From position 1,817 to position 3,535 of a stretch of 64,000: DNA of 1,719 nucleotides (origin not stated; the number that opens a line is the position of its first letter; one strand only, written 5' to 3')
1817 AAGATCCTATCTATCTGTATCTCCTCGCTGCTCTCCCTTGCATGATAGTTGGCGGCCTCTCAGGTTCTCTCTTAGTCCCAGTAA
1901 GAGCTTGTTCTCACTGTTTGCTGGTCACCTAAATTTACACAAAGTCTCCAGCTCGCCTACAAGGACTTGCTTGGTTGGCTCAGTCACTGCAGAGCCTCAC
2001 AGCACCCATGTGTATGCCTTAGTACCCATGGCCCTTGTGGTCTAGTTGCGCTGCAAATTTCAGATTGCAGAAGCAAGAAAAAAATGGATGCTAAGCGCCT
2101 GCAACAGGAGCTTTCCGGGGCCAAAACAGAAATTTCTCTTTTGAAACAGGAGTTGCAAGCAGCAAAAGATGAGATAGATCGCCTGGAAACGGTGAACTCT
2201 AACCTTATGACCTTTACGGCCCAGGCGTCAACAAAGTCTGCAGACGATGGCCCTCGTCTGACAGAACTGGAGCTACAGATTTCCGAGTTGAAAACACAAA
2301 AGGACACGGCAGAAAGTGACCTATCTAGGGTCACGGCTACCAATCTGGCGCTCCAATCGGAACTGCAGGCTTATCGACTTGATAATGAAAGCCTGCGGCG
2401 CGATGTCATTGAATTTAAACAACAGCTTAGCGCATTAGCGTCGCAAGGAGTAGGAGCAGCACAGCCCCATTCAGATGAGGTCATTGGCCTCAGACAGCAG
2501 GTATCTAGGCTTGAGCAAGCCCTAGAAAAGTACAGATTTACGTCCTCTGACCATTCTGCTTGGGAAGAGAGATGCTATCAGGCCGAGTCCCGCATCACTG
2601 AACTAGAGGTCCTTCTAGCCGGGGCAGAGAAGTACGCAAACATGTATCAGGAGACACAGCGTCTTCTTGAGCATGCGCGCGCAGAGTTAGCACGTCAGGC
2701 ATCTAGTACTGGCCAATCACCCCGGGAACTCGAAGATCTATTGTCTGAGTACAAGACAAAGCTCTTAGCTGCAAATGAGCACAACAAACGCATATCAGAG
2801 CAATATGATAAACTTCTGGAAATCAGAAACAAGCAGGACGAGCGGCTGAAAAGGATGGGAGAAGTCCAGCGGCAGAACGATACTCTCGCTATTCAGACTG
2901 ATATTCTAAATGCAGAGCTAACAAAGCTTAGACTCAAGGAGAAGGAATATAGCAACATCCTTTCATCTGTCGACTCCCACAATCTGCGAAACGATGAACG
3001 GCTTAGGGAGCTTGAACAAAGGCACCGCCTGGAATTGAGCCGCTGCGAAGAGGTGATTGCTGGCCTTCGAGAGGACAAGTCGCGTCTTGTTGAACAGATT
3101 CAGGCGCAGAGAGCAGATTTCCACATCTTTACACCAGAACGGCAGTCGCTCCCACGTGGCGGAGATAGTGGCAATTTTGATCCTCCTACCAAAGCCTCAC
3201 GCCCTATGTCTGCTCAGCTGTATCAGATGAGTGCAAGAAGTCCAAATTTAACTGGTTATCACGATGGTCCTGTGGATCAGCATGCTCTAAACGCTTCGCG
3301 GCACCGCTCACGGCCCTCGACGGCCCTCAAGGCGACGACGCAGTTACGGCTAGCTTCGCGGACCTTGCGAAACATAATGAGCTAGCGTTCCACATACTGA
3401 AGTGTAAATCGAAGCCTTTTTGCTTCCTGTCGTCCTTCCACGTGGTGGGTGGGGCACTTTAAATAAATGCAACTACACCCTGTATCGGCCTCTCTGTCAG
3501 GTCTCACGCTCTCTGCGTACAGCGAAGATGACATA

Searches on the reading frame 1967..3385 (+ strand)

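Call 40: search_protein_families(library=pfam, proteins=[window:1967-3385:+], max_evalue=0.001)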
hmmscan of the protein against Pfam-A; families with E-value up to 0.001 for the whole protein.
window:1967-3385:+ (472 aa): 1 family
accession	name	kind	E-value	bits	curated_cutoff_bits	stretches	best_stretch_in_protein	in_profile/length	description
PF15665.10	FAM184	-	2.7e-05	24.4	32.7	1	265-387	87-204/211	Family with sequence similarity 184, A and B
